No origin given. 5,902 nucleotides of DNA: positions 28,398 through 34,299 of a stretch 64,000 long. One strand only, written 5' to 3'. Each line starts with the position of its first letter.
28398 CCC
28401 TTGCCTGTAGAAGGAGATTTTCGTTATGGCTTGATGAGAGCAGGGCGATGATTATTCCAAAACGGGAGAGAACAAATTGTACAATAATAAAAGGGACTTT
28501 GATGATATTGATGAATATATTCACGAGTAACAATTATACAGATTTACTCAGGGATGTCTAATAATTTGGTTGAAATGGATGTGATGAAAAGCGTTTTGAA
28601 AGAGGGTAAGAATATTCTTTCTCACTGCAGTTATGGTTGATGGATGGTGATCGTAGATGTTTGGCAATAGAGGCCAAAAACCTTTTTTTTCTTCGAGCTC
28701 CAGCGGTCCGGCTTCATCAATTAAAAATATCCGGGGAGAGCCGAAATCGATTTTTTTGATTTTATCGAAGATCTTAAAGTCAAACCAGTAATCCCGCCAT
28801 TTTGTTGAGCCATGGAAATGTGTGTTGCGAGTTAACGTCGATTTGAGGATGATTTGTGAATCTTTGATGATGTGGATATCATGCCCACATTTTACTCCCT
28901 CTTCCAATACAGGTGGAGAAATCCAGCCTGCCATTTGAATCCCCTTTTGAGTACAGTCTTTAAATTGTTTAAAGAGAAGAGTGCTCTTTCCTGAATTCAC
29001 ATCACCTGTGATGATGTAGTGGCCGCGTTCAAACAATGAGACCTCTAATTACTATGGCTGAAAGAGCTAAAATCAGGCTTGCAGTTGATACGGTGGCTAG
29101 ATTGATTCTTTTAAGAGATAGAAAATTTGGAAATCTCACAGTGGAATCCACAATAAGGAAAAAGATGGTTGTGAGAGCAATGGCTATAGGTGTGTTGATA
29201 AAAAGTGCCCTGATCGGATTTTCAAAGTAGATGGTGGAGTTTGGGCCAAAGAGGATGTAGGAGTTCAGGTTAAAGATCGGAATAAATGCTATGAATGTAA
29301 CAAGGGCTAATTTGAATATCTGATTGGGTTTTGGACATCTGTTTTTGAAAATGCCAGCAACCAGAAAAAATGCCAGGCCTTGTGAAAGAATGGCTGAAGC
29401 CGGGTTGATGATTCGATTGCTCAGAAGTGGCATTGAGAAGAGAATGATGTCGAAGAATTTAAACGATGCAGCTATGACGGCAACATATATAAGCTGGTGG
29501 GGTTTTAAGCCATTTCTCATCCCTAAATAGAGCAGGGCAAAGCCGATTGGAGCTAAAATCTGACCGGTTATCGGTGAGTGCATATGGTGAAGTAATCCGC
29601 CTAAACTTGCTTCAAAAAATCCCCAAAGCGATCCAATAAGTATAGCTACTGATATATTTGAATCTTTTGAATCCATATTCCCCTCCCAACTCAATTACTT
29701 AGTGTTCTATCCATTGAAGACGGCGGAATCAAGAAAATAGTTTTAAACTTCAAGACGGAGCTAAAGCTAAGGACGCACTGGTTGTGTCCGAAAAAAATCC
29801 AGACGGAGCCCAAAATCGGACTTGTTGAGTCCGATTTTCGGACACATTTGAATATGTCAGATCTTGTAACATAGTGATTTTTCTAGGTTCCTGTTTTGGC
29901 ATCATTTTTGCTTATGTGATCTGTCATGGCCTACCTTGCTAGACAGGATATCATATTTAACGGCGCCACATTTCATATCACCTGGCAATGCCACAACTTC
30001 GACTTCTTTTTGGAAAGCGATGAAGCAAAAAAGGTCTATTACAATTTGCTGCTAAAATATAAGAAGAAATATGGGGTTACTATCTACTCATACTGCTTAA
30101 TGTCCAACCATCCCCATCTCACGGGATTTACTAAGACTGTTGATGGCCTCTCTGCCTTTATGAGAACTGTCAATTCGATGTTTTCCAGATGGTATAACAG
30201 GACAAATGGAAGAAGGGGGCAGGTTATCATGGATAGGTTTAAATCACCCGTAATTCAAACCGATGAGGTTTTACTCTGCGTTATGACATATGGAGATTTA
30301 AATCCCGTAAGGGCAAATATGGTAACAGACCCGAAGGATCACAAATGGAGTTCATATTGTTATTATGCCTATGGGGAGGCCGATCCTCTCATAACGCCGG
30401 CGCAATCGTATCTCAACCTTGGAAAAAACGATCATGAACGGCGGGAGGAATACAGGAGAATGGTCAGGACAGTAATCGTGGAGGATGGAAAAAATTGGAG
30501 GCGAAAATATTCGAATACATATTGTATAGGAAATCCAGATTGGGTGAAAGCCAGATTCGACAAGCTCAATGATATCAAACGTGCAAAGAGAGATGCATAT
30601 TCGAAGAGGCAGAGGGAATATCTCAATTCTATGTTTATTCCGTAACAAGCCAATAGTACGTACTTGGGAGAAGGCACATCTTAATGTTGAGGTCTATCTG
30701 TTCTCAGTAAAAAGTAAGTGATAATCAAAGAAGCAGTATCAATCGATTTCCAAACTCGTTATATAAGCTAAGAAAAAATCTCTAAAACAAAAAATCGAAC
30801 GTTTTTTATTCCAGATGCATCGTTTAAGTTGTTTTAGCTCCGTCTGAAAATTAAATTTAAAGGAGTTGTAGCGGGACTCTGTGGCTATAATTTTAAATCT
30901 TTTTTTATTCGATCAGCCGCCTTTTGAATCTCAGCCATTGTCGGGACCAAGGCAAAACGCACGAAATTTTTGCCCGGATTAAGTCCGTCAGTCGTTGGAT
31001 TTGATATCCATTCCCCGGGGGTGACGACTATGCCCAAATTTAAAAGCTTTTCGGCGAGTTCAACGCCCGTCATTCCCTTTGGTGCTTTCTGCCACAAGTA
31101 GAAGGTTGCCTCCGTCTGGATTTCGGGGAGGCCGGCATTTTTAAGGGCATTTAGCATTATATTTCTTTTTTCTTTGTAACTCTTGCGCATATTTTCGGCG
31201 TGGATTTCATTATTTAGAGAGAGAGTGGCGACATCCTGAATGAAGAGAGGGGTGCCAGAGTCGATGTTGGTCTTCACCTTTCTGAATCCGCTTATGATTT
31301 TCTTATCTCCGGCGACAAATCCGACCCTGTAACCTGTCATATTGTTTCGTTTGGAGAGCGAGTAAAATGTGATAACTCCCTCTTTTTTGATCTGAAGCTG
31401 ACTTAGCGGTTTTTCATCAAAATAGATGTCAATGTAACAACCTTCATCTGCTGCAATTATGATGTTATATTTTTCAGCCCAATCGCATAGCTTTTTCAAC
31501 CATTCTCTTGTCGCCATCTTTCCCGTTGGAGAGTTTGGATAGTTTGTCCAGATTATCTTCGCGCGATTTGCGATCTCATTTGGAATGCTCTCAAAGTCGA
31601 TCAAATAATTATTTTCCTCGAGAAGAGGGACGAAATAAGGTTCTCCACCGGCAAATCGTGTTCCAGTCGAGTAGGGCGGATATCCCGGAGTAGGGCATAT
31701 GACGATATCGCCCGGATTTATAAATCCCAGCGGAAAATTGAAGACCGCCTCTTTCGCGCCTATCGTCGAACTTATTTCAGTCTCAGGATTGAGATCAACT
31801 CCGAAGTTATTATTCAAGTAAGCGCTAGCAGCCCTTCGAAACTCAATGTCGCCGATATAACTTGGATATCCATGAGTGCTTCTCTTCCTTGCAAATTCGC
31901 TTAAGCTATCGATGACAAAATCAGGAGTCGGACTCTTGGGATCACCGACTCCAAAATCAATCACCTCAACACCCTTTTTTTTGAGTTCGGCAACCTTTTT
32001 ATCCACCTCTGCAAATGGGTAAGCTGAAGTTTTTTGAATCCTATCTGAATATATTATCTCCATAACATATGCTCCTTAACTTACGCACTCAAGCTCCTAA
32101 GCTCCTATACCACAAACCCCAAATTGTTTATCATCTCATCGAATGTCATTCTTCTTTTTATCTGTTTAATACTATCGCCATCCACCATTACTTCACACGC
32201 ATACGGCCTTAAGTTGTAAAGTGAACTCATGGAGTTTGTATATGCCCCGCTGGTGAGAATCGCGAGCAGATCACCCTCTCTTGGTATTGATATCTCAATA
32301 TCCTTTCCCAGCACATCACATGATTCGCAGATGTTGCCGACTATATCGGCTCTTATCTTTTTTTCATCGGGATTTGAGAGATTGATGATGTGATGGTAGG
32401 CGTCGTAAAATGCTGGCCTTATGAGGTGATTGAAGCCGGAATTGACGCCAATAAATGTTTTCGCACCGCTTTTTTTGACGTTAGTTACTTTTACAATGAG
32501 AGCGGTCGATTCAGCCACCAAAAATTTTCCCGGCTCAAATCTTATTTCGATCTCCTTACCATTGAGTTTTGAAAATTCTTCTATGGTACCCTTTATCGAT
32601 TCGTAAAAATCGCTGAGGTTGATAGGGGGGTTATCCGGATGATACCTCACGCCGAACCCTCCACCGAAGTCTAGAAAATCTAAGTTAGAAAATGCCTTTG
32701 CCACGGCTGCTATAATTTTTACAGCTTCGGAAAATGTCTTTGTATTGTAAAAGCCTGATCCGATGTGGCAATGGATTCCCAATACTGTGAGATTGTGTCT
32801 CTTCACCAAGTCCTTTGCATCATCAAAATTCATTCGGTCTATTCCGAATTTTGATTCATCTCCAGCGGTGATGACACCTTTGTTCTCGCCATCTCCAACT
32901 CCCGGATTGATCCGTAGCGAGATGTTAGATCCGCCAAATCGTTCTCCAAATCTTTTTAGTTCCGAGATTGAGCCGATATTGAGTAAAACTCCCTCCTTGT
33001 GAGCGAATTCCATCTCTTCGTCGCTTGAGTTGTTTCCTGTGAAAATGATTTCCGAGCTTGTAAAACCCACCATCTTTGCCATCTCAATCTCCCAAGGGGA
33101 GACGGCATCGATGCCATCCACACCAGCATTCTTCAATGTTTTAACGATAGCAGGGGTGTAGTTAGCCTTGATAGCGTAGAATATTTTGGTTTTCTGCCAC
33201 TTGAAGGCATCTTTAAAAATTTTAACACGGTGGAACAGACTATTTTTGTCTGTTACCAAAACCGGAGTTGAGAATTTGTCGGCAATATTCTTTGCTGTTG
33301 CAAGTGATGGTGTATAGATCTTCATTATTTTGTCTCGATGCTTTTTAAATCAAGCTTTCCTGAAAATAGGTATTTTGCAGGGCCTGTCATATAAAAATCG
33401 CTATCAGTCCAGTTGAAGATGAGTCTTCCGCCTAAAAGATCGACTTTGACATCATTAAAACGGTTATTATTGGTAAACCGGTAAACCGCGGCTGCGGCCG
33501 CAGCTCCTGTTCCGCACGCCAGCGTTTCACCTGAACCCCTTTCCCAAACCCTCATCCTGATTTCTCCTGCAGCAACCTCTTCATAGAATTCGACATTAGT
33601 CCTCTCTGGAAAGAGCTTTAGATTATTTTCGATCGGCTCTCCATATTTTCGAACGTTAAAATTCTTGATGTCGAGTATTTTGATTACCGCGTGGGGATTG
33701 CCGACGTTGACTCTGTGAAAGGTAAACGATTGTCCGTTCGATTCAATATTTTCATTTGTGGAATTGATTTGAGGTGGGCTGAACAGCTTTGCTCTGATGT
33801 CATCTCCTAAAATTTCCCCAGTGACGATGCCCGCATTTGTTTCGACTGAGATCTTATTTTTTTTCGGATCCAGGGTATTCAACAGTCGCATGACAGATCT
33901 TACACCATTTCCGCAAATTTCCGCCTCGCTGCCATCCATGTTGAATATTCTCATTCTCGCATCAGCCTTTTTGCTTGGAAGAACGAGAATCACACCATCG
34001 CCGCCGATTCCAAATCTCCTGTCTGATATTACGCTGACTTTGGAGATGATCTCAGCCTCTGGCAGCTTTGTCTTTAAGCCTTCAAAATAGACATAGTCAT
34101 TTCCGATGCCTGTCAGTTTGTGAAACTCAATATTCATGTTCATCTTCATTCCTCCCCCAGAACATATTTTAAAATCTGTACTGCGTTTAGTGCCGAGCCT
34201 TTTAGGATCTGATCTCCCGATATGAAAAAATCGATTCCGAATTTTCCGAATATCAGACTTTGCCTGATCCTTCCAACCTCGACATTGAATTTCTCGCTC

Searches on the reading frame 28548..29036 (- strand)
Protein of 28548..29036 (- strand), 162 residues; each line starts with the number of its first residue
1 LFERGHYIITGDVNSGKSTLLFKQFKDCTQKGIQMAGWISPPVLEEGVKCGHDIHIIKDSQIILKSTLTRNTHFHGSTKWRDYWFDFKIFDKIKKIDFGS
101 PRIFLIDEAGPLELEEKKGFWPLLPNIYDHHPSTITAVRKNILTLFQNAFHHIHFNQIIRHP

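Call 95: search_protein_families(library=pfam, proteins=[window:28548-29036:-], max_evalue=0.0001)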
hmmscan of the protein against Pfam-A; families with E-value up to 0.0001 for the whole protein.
window:28548-29036:- (162 aa): 1 family
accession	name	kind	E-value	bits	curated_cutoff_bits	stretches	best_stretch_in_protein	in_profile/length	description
PF03266.21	NTPase_1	-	4.8e-13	49.7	23.9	1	6-142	1-136/168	NTPase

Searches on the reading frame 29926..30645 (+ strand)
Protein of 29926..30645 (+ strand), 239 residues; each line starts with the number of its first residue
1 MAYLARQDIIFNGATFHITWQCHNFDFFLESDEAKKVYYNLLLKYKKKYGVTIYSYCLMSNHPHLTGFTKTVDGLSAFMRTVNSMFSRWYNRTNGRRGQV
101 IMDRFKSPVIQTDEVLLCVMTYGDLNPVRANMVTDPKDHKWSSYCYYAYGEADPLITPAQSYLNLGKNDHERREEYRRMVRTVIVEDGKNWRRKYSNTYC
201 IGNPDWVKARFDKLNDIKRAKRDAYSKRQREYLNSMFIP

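Call 95: search_protein_families(library=pfam, proteins=[window:29926-30645:+], max_evalue=0.0001)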
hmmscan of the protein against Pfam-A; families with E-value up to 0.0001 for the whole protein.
window:29926-30645:+ (239 aa): 1 family
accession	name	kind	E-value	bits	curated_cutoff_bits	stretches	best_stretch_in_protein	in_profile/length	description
PF01797.21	Y1_Tnp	-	1.1e-07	32.4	23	1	14-95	5-85/121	Transposase IS200 like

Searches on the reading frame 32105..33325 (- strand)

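Call 95: search_protein_families(library=pfam, proteins=[window:32105-33325:-], max_evalue=0.0001)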
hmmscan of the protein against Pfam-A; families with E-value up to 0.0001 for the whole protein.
window:32105-33325:- (406 aa): 2 families
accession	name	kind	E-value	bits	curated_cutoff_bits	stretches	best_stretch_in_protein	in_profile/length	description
PF02784.22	Orn_Arg_deC_N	-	4e-52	177.5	23.4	1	30-271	4-247/247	Pyridoxal-dependent decarboxylase, pyridoxal binding domain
PF00278.28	Orn_DAP_Arg_deC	-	1.8e-22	79.9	23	1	272-360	6-95/95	Pyridoxal-dependent decarboxylase, C-terminal sheet domain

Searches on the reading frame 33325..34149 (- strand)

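Call 95: search_protein_families(library=pfam, proteins=[window:33325-34149:-], max_evalue=0.0001)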
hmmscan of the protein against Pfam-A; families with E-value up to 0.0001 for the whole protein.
window:33325-34149:- (274 aa): 1 family
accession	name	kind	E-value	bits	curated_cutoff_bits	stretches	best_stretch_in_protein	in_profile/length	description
PF01678.24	DAP_epimerase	-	2e-51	173.5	34.7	2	147-260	3-120/121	Diaminopimelate epimerase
